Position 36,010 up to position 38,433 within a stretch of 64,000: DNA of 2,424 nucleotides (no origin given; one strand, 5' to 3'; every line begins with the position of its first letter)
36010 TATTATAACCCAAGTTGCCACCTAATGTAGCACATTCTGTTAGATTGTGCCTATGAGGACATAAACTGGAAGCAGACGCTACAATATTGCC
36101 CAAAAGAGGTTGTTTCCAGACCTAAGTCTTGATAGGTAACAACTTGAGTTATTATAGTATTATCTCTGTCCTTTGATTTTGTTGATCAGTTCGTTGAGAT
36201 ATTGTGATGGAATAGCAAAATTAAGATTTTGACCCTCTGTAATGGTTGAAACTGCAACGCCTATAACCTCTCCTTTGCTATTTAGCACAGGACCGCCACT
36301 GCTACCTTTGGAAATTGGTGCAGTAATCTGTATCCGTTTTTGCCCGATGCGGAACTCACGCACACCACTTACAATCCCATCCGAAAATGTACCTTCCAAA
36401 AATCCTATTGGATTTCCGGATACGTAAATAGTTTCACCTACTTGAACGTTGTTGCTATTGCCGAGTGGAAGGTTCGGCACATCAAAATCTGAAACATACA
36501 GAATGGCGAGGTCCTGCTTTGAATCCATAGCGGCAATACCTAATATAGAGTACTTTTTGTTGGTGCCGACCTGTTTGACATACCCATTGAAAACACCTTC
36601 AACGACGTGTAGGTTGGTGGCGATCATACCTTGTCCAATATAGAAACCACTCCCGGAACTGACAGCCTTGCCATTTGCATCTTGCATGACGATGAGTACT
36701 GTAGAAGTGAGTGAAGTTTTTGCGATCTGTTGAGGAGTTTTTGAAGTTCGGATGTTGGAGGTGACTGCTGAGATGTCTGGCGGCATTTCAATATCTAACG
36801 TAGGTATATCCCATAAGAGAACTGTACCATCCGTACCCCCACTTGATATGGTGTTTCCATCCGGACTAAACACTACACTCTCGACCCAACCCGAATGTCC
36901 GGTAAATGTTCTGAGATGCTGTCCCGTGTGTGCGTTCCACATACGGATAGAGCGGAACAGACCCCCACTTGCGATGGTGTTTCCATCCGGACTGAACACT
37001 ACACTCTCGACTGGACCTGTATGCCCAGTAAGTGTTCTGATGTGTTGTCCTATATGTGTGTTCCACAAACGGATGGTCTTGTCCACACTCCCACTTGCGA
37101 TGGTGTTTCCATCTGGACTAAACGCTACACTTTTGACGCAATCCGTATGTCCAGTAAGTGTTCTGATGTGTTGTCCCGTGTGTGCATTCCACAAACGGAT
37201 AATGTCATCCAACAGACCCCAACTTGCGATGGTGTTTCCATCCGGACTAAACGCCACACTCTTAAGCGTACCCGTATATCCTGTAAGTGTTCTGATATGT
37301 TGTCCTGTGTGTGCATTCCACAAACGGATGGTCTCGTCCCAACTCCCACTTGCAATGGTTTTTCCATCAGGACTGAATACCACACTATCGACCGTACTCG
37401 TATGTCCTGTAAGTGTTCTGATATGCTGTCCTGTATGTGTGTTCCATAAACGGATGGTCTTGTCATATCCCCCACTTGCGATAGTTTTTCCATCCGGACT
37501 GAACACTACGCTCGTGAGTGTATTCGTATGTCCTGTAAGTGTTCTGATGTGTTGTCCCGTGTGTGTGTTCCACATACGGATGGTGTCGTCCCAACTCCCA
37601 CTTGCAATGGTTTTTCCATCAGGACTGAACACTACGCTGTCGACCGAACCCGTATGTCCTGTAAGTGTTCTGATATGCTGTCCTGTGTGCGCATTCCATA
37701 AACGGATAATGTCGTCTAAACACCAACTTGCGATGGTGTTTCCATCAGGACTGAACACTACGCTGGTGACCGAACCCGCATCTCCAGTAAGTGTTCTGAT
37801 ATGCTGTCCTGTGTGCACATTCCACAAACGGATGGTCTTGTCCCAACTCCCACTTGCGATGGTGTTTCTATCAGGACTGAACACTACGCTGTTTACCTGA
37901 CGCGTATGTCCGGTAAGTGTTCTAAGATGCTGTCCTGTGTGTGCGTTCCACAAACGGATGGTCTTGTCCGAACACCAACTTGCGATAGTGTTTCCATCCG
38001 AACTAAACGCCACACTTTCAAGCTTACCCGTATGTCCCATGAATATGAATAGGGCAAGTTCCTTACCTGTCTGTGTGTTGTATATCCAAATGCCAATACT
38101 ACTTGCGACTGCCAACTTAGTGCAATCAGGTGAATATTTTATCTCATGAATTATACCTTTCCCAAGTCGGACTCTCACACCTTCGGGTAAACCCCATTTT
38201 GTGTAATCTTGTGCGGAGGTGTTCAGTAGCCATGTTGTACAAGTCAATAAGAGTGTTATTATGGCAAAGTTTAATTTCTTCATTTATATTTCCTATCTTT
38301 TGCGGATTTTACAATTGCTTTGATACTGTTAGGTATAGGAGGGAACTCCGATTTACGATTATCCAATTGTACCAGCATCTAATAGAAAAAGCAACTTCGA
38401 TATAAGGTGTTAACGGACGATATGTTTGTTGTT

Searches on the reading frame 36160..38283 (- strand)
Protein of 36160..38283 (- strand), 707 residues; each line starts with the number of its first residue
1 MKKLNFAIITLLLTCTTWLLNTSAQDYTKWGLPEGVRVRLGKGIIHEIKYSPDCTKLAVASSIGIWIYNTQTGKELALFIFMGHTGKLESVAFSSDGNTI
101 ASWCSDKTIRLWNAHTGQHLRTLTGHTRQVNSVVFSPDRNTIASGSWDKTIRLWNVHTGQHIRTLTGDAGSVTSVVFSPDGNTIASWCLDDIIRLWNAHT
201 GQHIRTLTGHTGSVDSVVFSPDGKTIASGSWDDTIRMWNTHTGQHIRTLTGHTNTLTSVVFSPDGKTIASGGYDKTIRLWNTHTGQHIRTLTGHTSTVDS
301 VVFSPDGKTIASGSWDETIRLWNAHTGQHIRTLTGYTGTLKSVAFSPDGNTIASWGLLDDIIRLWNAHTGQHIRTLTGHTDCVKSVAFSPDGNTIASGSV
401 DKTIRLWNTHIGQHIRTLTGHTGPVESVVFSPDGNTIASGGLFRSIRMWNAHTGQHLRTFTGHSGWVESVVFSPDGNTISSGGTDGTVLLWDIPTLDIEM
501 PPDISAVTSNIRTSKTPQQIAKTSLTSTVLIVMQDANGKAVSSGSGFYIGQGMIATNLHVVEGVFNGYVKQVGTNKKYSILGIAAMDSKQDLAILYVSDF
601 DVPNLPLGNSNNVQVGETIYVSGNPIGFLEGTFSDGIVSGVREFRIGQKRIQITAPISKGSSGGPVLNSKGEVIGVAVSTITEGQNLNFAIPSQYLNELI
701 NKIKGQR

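Call 81: search_protein_families(library=pfam, proteins=[window:36160-38283:-], max_evalue=0.00001)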
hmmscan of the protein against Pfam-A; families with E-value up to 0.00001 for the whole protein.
window:36160-38283:- (707 aa): 55 families (the best 25 are shown)
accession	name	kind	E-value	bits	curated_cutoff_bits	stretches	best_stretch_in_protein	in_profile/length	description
PF25174.1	Beta-prop_THOC3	-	4.2e-133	442.9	305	4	84-354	1-271/272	THOC3 beta-propeller domain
PF24814.1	WD40_Prp19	-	8.1e-116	386.4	320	4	224-419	20-216/281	Prp19 WD40 domain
PF00400.38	WD40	-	2e-112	363.3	27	9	370-408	1-39/39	WD domain, G-beta repeat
PF25173.1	Beta-prop_WDR3_1st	-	8.5e-108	358.5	154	3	153-323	13-183/184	WDR3 first beta-propeller domain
PF24807.1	WD40_CDC20-Fz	-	1.3e-101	340.2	200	3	48-322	15-292/292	CDC20/Fizzy WD40 domain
PF25175.1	Beta-prop_WDR5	-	3.6e-88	296.1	250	3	332-563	5-236/296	WDR5 beta-propeller domain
PF24817.1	WD40_WDHD1_1st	-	3e-80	270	109.9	7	243-334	76-167/291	WDHD1 first WD40 domain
PF25391.1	WD40_Gbeta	-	2.2e-71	241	150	5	231-322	162-253/340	G protein beta WD-40 repeat protein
PF23414.1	Beta-prop_EML_2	-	9.6e-69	232.1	90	4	183-332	12-161/266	Echinoderm microtubule-associated protein second beta-propeller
PF25172.1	Beta-prop_WDR3_2nd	-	3.5e-67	227.1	140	3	329-492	126-287/293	WDR3 second beta-propeller domain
PF24805.1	EIF3I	-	4.4e-59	200.7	200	5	249-353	6-109/324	EIF3I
PF25168.1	Beta-prop_WDR36-Utp21_2nd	-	1.1e-58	199.6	84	5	116-197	229-310/335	WDR36/Utp21 second beta-propeller domain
PF24105.1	Beta-prop_CAF1B_HIR1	-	5.8e-55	187.2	80.5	4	119-203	122-206/383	CAF1B/HIR1 beta-propeller domain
PF24796.1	WDR55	-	1e-51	176.2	200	3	44-324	9-293/296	WDR55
PF24782.2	WD40_MABP1-WDR62_2nd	-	1.3e-48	166.2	290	5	138-239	236-340/341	MABP1/WDR62 second WD40 domain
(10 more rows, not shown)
